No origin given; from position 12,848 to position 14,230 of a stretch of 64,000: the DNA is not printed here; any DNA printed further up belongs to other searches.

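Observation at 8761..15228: Three-gene, translationally coupled operon: giant sugar-kinase-like ASKHA ATPase fusion, DUF2233-like protein, and nucleotidyltransferase–HEAT fusion. This is the candidate undescribed system.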

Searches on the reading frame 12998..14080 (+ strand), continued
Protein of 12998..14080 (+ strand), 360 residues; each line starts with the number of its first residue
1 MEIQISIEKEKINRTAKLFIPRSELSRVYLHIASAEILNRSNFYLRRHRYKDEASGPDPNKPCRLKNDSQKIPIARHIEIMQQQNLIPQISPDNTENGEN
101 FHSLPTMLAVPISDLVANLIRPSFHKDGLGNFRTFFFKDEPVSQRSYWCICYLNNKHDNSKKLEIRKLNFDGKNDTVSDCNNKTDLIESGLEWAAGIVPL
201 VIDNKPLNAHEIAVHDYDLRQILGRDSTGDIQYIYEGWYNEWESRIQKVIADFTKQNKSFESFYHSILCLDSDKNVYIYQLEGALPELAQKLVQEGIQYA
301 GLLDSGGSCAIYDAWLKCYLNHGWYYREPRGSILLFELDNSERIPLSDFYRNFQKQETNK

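Call 82: search_protein_families(library=pfam, proteins=[L034:3831-8738:+, L034:14106-17882:+, L034:11843-13822:+, L034:11191-11835:+, L012:5606-9655:+, L031:2307-5447:+, L032:2-2512:+, L034:2264-3811:+], max_evalue=0.01)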
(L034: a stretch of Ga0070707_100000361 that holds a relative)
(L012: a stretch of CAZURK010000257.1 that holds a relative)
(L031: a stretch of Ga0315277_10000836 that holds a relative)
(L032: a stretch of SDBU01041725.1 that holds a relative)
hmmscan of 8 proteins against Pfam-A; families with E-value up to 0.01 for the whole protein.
L034:3831-8738:+ (1636 aa): 26 families (the best 25 are shown)
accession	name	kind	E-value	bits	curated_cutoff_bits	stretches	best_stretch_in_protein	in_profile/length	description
PF12770.12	CHAT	-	3.6e-58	197.7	24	1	635-908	4-289/289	CHAT domain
PF13424.12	TPR_12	-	3.4e-40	136.5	30.1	4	178-247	6-77/77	Tetratricopeptide repeat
PF07719.23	TPR_2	-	9.5e-40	131.9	27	0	1182-1213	1-32/34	Tetratricopeptide repeat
PF00515.34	TPR_1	-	2e-37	126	27.8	1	1001-1028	2-29/34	Tetratricopeptide repeat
PF13181.12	TPR_8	-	9.6e-27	91.3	25.7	0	1328-1359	2-33/34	Tetratricopeptide repeat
PF13414.12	TPR_11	-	8.5e-26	89.8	26.8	2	981-1013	9-41/42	TPR repeat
PF13176.12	TPR_7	-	7.7e-24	82.2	27.9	2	139-171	4-35/36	Tetratricopeptide repeat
PF13428.12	TPR_14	-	1.7e-19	68.8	23.5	1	1328-1366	2-40/44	Tetratricopeptide repeat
PF13374.12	TPR_10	-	1.7e-18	66.4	27.5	1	135-166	3-33/42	Tetratricopeptide repeat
PF13432.12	TPR_16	-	1.3e-17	64.3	32.7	3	1222-1275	3-56/65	Tetratricopeptide repeat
PF14559.12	TPR_19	-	1.5e-17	64.1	25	2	1165-1213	8-56/68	Tetratricopeptide repeat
PF13431.12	TPR_17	-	1.1e-12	47.6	24.4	0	1170-1202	1-33/34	Tetratricopeptide repeat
PF17874.7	TPR_MalT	-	6.2e-12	45.9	45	2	258-407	43-197/336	MalT-like TPR region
PF13371.12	TPR_9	-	4.7e-08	33.4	35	1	982-1030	11-59/73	Tetratricopeptide repeat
PF25062.1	ARM_TT21_N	-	9.5e-08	32.5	40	0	202-322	87-195/222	Tetratricopeptide repeat protein 21 N-terminal ARM repeat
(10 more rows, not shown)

L034:14106-17882:+ (1259 aa): 16 families
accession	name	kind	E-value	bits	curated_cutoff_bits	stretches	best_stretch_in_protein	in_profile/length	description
PF12770.12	CHAT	-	9.5e-51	173.4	24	1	921-1246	3-289/289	CHAT domain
PF13424.12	TPR_12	-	1.8e-34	118.2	30.1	2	627-683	18-76/77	Tetratricopeptide repeat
PF14938.12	SNAP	-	1e-17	65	25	1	487-638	48-181/282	Soluble NSF attachment protein, SNAP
PF13374.12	TPR_10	-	3.9e-15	55.7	27.5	1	652-684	2-34/42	Tetratricopeptide repeat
PF13176.12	TPR_7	-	2.2e-13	49.6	27.9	0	654-683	1-32/36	Tetratricopeptide repeat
PF04212.24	MIT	-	5.3e-12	46.1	30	0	484-502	14-32/66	MIT (microtubule interacting and transport) domain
PF00515.34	TPR_1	-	6.5e-11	42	27.8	1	655-680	4-29/34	Tetratricopeptide repeat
PF07719.23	TPR_2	-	3.9e-08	33.3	27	1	655-679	4-28/34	Tetratricopeptide repeat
PF08238.18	Sel1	-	4e-07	30.8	30.7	0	473-500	6-31/36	Sel1 repeat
PF23723.1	TPR_EDRF1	-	2.6e-06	27.1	27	0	398-432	101-136/395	Erythroid differentiation-related factor 1-like, TPR repeats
PF09986.15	DUF2225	-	3.4e-05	24.1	21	0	441-547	90-192/214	Uncharacterized protein conserved in bacteria (DUF2225)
PF20306.3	Sp-DndD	-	0.00016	22.1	27.2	0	457-495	9-47/51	Small protein found in certain Dnd DNA modification systems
PF25045.1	vWA_Ro60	-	0.0017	18.7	27.7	0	26-91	55-123/165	Ro60 vWA domain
PF00903.31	Glyoxalase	-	0.0039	18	20.6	0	487-516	9-33/121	Glyoxalase/Bleomycin resistance protein/Dioxygenase superfamily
PF09277.16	Erythro-docking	-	0.0042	17.4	24.6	0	114-133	5-24/58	Erythronolide synthase, docking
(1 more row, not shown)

L034:11843-13822:+ (660 aa): 0 families

L034:11191-11835:+ (215 aa): 3 families
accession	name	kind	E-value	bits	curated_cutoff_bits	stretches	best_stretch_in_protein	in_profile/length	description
PF13646.12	HEAT_2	-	2.2e-16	60.3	27.7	1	86-170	4-84/88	HEAT repeats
PF03130.22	HEAT_PBS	-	1.4e-06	28.7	20.9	0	133-158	1-26/27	PBS lyase HEAT-like repeat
PF02985.28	HEAT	-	3.4e-05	24.1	23.5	0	152-178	4-29/31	HEAT repeat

L012:5606-9655:+ (1350 aa): 10 families
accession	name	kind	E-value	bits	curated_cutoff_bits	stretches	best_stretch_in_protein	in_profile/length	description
PF00069.31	Pkinase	-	8.8e-47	160.1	31.7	1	114-393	2-259/263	Protein kinase domain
PF07714.23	PK_Tyr_Ser-Thr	-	1.6e-33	116.5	23.1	1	113-394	1-257/258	Protein tyrosine and serine/threonine kinase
PF13191.12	AAA_16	-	9.6e-24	85.2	32.6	1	417-598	1-165/167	AAA ATPase domain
PF17667.7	Pkinase_fungal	-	5.8e-07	29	24.1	1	238-310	287-363/387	Fungal protein kinase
PF03109.22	ABC1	-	3.1e-05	23.7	22.9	1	250-292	180-222/244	ABC1 atypical kinase-like domain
PF01636.29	APH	-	0.00031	21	23.2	1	237-284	149-197/239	Phosphotransferase enzyme family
PF06293.20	Kdo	-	0.0031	17.4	21.3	0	240-284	121-169/207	Lipopolysaccharide kinase (Kdo/WaaP) family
PF13401.12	AAA_22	-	0.0062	17.3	27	0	442-591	7-109/130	AAA domain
PF25199.1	nSTAND_NTPase5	-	0.0078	16.5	34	0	430-472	31-73/145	Novel STAND NTPase 5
PF05729.18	NACHT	-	0.0088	16.3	26.7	0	443-468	3-28/167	NACHT domain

L031:2307-5447:+ (1047 aa): 3 families
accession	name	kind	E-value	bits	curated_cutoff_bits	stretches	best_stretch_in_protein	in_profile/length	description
PF03781.23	FGE-sulfatase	-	3.7e-44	151.8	23.3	1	827-1040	12-254/255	Sulfatase-modifying factor enzyme 1-like domain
PF05729.18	NACHT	-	7.8e-06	26.3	26.7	1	378-529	2-161/167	NACHT domain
PF13191.12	AAA_16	-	0.0085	17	32.6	0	353-445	4-85/167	AAA ATPase domain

L032:2-2512:+ (837 aa): 5 families
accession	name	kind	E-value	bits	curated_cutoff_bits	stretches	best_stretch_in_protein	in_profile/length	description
PF18766.7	SWI2_SNF2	-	2.1e-75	253.6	26.7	1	60-284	1-219/221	SWI2/SNF2 ATPase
PF11867.13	T1RH-like_C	-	2.4e-45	155.8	26.8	1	500-822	3-323/329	Type I restriction enzyme HindI endonuclease subunit-like, C-terminal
PF04851.21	ResIII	-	8.5e-19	68.5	22.5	1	65-220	12-162/164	Type III restriction enzyme, res subunit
PF22679.2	T1R_D3-like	-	1.1e-17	65.4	27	1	404-480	78-156/158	Type I restriction enzyme subunit R domain 3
PF00270.35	DEAD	-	7.7e-05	22.9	26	1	90-220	24-160/167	DEAD/DEAH box helicase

L034:2264-3811:+ (516 aa): 4 families
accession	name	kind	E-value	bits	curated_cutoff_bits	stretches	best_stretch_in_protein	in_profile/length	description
PF07676.18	PD40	-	7.6e-11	42.1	20.9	1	472-489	13-30/38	WD40-like Beta Propeller Repeat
PF00930.27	DPPIV_N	-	9.5e-05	21.7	22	0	462-507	37-82/354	Dipeptidyl peptidase IV (DPP IV) N-terminal region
PF12566.14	DUF3748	-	0.0023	18.4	27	0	434-453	73-92/123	Protein of unknown function (DUF3748)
PF00400.38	WD40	-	0.004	18.1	27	0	429-451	10-36/39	WD domain, G-beta repeat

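Call 87: find_encoding_contigs(protein=P0047, flank=10000, max_places=1)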
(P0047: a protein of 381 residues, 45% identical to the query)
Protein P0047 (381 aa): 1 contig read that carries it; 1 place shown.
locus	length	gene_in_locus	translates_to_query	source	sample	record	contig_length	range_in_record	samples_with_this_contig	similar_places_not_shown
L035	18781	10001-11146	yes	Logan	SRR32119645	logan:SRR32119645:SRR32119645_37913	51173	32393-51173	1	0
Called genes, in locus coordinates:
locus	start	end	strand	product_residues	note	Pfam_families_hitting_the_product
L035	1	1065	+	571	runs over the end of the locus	-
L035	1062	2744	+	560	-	PF16586:DUF5060, PF13204:Apiosidase, PF12904:Collagen_bind_2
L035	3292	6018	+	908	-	PF07635:PSCyt1, PF07583:PSCyt2, PF07587:PSD1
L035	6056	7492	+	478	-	PF07394:DUF1501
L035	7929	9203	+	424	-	PF01408:GFO_IDH_MocA, PF19051:GFO_IDH_MocA_C2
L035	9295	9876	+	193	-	-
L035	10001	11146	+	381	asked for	-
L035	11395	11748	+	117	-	PF02609:Exonuc_VII_S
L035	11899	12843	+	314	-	PF00348:polyprenyl_synt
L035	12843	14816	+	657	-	PF13292:DXP_synthase_N, PF02775:TPP_enzyme_C (faint), PF02779:Transket_pyr, PF02780:Transketolase_C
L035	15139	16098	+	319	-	PF01513:NAD_kinase, PF20143:NAD_kinase_C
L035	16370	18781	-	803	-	?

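Call 88: find_encoding_contigs(protein=P0079, flank=10000, max_places=1)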
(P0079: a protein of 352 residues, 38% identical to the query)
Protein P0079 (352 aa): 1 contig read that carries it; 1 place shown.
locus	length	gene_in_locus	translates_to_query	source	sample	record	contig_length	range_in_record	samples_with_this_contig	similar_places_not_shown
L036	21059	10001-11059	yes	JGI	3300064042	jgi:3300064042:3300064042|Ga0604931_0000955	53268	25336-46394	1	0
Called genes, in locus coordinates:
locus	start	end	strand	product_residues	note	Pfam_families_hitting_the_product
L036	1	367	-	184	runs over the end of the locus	-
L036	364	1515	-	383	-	PF00899:ThiF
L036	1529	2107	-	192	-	-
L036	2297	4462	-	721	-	PF00158:Sigma54_activat, PF14532:Sigma54_activ_2 (weak)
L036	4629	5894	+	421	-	PF01266:DAO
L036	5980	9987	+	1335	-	-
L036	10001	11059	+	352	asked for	-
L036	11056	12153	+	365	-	PF00483:NTP_transferase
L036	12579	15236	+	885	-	PF22842:Pel9A-like_beta_helix, PF05048:NosD, PF13229:Beta_helix, PF13385:Laminin_G_3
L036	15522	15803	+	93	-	-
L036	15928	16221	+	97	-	-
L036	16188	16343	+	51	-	-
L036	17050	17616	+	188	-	PF07638:Sigma70_ECF, PF13384:HTH_23 (faint), PF08281:Sigma70_r4_2 (weak)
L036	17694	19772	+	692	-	PF00069:Pkinase, PF07714:PK_Tyr_Ser-Thr, PF01636:APH (faint)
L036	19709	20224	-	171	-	PF08240:ADH_N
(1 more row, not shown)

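Call 89: find_encoding_contigs(protein=P0042, flank=10000, max_places=1)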
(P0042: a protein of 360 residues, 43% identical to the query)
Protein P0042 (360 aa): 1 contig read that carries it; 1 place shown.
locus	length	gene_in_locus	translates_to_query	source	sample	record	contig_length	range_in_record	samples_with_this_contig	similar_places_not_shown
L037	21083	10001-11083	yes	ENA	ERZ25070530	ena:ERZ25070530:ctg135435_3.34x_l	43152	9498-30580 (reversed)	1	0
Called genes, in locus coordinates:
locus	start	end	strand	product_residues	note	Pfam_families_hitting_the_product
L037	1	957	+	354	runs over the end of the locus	PF02169:LPP20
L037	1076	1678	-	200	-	-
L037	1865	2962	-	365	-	PF03130:HEAT_PBS (faint), PF13646:HEAT_2 (weak)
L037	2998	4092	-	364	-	PF03130:HEAT_PBS (faint), PF13646:HEAT_2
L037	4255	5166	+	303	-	PF03807:F420_oxidored, PF14748:P5CR_dimer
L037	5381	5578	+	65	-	-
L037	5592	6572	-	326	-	-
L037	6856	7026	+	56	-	-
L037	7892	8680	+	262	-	PF13545:HTH_Crp_2 (weak), PF00392:GntR (faint), PF07702:UTRA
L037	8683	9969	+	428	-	-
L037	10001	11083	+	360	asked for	-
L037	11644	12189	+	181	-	-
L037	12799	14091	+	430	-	PF00171:Aldedh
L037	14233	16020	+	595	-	-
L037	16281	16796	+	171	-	PF00156:Pribosyltran, PF14681:UPRTase (weak)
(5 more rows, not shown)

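Call 91: search_solved_structures(query=A7, max_evalue=10, show_alignments=3)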
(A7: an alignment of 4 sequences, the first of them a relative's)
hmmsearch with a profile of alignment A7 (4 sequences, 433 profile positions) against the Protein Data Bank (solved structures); distinct sequences matched with E-value up to 10: 4.
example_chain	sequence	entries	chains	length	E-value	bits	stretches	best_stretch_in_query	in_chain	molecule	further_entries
7aoi_BN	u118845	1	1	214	0.38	12.9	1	322-388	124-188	mL80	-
7qrw_A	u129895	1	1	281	0.53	12.4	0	155-209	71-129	Isoform 4 of Tripartite motif-containing protein 3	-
6hix_BN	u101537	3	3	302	0.6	12.2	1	322-388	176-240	ml80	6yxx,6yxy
1tq1_A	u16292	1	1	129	1.6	10.8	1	200-243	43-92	senescence-associated family protein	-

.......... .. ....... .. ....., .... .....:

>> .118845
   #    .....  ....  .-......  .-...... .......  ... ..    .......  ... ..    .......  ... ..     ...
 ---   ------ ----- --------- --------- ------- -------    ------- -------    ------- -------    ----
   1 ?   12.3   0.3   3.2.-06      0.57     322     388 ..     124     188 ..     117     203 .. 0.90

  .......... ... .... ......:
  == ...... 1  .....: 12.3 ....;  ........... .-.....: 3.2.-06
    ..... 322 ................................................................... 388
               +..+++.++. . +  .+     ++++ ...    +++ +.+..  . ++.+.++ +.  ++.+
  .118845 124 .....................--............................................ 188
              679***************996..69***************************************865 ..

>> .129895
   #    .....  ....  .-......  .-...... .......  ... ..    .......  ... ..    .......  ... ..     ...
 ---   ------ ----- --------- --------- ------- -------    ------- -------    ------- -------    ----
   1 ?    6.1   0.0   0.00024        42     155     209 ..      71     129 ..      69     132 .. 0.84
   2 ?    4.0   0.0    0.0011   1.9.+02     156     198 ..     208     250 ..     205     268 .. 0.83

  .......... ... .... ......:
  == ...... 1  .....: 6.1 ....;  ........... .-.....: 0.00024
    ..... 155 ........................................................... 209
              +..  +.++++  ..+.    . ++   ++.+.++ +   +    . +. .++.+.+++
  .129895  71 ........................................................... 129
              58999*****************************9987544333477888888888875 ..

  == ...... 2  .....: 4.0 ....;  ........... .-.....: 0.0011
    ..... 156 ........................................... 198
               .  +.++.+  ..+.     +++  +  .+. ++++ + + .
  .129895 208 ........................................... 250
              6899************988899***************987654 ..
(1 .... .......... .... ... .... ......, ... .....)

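Call 94: search_dna_similar(query=window:12998-14077:+, collection=plasmids, mode=protein, max_evalue=0.001)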
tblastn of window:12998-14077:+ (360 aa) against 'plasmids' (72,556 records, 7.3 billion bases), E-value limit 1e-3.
No match.

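Call 95: search_dna_similar(query=window:12998-14077:+, collection=phages, mode=protein, max_evalue=0.001)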
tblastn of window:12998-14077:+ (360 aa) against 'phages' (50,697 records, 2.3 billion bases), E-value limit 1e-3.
No match.
